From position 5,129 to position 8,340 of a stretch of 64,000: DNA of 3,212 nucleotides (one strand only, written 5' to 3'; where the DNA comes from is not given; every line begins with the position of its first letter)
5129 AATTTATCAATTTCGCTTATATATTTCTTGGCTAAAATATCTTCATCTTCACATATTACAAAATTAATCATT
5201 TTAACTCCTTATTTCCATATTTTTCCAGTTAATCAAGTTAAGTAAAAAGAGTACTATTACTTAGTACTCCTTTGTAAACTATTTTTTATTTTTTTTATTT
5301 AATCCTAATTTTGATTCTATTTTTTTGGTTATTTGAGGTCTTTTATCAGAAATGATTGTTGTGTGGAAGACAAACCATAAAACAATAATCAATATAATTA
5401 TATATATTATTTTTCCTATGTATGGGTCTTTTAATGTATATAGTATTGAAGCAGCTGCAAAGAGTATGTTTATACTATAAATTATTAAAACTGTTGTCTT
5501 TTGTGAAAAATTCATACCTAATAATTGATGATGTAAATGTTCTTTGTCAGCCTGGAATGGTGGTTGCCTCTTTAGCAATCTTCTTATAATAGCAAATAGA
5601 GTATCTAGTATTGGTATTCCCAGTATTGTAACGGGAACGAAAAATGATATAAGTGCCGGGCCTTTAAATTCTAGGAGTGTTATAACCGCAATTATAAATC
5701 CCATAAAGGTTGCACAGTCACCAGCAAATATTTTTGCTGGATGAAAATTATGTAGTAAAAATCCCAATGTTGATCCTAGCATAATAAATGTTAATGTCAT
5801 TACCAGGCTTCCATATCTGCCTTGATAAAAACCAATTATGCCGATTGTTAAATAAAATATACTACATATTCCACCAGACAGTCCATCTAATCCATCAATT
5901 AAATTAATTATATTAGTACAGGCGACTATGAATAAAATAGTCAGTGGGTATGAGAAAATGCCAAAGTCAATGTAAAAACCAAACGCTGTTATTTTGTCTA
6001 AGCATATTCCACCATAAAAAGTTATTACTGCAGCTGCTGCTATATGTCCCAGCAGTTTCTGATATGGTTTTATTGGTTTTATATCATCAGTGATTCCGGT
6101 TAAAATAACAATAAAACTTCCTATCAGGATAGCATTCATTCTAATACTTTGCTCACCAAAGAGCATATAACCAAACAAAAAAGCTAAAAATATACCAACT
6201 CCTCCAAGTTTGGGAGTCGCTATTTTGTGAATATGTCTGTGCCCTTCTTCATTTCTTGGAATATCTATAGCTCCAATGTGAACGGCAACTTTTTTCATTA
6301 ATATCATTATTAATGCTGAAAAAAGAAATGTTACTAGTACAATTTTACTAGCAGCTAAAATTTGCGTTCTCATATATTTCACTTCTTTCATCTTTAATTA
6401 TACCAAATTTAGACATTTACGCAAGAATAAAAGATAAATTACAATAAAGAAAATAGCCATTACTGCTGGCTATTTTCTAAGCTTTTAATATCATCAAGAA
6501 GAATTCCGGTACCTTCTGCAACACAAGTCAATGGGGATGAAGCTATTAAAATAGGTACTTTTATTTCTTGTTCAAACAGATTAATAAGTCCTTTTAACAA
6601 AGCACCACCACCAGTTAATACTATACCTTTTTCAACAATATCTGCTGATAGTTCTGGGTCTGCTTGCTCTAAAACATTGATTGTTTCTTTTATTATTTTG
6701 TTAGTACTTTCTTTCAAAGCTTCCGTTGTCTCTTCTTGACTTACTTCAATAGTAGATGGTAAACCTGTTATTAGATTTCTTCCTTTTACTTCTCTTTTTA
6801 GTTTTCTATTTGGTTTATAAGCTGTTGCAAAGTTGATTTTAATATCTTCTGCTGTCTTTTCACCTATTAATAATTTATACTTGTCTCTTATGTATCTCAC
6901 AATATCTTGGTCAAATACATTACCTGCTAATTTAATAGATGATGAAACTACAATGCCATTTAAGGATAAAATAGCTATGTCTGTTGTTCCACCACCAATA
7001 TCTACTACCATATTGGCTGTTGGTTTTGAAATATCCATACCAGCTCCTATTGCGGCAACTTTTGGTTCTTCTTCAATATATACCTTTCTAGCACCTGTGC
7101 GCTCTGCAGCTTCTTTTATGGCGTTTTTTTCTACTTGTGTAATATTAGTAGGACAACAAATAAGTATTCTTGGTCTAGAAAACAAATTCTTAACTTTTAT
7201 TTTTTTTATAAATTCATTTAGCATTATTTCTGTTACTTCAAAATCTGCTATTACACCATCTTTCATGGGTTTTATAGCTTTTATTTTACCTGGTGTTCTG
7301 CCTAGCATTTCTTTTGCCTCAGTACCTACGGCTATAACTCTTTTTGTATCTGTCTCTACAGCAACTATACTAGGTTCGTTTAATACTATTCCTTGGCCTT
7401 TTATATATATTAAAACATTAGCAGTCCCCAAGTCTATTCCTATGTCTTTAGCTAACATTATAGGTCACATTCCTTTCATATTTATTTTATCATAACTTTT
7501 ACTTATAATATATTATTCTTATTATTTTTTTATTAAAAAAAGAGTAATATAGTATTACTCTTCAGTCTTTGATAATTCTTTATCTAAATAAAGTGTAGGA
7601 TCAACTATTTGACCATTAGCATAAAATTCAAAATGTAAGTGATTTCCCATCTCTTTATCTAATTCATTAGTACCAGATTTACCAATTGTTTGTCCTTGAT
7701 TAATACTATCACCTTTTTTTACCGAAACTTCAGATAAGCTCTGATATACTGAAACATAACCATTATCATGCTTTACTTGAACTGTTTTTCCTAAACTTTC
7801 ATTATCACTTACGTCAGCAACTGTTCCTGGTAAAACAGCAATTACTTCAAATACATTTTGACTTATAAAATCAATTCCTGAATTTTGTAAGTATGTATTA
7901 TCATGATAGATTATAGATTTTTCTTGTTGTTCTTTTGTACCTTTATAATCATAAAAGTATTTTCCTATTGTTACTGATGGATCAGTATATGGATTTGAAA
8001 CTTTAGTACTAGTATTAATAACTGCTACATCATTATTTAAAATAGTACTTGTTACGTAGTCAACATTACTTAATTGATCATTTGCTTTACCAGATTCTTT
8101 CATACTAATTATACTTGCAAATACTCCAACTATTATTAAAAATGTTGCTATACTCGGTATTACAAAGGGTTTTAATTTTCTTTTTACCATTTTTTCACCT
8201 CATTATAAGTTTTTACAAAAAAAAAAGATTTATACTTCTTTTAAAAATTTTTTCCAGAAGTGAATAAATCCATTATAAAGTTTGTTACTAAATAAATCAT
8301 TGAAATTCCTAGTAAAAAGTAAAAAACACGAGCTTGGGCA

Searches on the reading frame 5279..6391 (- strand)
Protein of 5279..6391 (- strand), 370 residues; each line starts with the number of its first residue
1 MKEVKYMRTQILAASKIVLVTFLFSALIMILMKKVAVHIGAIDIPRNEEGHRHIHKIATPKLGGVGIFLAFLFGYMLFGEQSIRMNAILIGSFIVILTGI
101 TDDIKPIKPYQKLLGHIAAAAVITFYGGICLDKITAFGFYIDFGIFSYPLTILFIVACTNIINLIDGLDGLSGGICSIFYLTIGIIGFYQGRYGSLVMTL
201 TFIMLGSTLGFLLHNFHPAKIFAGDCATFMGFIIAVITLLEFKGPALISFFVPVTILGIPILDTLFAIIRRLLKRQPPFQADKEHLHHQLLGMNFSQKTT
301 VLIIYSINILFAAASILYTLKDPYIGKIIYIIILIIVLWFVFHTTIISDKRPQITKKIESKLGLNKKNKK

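Call 69: search_protein_families(library=pfam, proteins=[window:5279-6391:-], max_evalue=0.001)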
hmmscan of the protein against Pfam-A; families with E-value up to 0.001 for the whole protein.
window:5279-6391:- (370 aa): 1 family
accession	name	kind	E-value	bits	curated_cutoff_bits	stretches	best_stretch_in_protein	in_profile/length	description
PF00953.26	Glycos_transf_4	-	3.4e-34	118.6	27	1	87-239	3-157/160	Glycosyl transferase family 4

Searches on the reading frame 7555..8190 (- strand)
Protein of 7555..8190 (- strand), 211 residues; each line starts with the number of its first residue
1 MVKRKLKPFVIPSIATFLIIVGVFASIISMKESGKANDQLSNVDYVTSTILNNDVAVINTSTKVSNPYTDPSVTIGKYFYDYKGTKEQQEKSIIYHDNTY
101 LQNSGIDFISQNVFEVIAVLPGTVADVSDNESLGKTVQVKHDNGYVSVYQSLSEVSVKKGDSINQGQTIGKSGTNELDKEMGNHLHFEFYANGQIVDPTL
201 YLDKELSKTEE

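Call 69: search_protein_families(library=pfam, proteins=[window:7555-8190:-], max_evalue=0.001)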
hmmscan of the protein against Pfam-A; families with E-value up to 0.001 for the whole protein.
window:7555-8190:- (211 aa): 1 family
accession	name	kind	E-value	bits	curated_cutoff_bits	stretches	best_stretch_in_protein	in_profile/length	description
PF01551.29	Peptidase_M23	-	4.1e-25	88.2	28.7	1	103-198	3-96/96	Peptidase family M23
